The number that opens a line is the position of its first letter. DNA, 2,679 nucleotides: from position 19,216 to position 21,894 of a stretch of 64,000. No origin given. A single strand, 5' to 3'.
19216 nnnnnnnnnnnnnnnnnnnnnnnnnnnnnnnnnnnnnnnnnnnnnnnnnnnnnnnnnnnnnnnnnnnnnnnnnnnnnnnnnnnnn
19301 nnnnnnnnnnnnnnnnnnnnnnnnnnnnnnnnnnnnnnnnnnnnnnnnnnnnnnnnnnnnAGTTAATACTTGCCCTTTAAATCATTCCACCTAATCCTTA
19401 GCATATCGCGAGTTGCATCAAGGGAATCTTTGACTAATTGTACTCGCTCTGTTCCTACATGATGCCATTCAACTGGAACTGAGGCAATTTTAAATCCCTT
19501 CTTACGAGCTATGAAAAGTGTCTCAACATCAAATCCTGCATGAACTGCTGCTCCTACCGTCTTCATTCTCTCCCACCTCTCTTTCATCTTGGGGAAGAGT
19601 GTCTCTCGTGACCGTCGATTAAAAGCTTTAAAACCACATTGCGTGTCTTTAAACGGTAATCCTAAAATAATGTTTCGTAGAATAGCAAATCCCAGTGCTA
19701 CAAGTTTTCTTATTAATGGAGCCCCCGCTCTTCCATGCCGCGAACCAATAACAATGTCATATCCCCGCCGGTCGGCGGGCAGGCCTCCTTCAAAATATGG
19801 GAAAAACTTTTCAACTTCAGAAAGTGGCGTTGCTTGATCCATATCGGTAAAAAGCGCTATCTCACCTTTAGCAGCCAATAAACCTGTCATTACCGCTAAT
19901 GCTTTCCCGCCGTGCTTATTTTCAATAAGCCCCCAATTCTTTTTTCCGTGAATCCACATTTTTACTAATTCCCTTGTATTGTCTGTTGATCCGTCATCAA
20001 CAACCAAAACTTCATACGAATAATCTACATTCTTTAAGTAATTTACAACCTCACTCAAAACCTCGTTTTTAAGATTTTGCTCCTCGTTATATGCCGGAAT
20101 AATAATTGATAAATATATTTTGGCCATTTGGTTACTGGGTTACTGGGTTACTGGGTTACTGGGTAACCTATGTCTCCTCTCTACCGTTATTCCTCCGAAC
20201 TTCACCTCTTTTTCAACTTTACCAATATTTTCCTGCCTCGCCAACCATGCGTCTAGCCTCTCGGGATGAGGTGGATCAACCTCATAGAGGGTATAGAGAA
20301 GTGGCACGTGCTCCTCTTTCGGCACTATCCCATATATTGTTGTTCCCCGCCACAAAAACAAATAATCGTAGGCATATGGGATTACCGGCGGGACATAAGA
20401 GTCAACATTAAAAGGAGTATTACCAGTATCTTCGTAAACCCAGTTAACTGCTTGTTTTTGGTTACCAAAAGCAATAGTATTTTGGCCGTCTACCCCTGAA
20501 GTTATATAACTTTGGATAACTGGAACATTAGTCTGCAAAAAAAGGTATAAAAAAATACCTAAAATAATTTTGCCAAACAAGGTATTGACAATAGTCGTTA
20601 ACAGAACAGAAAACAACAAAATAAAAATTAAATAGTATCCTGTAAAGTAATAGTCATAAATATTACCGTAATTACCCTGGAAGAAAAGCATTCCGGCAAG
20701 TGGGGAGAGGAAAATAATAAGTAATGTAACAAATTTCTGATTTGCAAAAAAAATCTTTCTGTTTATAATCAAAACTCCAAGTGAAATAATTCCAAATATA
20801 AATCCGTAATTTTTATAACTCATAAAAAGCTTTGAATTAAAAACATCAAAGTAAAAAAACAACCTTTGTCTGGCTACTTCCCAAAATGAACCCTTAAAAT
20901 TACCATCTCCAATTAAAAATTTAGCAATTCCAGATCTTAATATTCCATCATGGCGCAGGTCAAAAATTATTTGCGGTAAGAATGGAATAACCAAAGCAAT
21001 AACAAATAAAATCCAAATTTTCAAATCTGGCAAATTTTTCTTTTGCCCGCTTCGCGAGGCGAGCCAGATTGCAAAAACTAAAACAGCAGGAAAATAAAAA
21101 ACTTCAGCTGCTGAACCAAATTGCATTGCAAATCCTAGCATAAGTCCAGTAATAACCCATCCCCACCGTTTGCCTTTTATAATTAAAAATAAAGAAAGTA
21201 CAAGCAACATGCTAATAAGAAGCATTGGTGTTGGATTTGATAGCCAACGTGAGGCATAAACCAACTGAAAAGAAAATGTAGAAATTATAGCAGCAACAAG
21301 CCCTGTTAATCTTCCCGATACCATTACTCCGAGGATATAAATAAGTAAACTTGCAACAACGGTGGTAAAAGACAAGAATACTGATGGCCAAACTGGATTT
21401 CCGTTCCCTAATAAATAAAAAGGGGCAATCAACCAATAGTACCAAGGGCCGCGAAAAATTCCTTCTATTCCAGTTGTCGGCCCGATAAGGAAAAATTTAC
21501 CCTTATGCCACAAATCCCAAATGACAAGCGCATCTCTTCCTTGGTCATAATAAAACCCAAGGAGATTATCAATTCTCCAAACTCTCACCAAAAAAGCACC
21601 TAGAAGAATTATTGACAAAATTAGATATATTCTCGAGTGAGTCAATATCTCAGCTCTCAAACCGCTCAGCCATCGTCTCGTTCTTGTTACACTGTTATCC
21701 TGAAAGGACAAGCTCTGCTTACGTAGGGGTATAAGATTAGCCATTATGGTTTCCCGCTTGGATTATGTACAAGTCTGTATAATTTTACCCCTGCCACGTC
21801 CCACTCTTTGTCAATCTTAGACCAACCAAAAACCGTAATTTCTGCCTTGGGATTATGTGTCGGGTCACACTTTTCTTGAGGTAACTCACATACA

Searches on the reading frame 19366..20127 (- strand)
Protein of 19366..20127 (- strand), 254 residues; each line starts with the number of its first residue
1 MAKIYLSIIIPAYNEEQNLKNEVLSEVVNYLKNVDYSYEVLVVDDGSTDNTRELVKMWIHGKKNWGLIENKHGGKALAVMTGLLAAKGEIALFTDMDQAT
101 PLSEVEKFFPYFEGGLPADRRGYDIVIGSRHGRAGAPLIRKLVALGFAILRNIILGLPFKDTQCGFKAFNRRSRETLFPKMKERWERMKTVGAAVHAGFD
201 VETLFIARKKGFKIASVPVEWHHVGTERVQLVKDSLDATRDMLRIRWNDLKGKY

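Call 96: search_protein_families(library=pfam, proteins=[window:19366-20127:-], max_evalue=0.0001)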
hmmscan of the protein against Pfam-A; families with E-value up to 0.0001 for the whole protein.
window:19366-20127:- (254 aa): 3 families
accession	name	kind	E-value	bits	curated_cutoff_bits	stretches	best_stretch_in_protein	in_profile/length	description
PF00535.33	Glycos_transf_2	-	4.6e-23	82.4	23.3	1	7-177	1-167/168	Glycosyl transferase family 2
PF10111.15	Glyco_tranf_2_2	-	1.2e-06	28.7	27.3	1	7-107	1-101/276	Glycosyltransferase like family 2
PF13641.12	Glyco_tranf_2_3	-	3.8e-06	27.5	27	0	6-112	3-111/230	Glycosyltransferase like family 2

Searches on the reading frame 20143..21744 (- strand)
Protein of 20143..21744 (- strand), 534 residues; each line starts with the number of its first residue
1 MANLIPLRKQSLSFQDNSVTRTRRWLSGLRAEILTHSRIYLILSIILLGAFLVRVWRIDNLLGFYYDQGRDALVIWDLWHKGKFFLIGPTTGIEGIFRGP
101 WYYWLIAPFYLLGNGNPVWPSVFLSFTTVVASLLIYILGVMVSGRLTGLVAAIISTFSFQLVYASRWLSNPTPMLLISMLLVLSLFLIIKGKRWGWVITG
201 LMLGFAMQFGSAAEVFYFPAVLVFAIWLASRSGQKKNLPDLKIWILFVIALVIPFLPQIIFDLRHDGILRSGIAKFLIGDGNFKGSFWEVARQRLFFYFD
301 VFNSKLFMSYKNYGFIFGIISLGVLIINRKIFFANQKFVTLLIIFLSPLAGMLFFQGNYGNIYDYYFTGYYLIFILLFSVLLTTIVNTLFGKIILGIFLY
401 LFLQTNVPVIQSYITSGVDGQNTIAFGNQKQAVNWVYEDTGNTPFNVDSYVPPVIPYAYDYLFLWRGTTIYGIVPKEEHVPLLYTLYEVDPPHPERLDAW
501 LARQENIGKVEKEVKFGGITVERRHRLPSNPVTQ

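Call 96: search_protein_families(library=pfam, proteins=[window:20143-21744:-], max_evalue=0.0001)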
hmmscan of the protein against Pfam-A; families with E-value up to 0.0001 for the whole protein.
window:20143-21744:- (534 aa): 1 family
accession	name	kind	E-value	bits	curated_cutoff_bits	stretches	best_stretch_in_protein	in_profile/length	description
PF13231.12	PMT_2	-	9.5e-10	39.3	26.1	1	99-256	3-158/160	Dolichyl-phosphate-mannose-protein mannosyltransferase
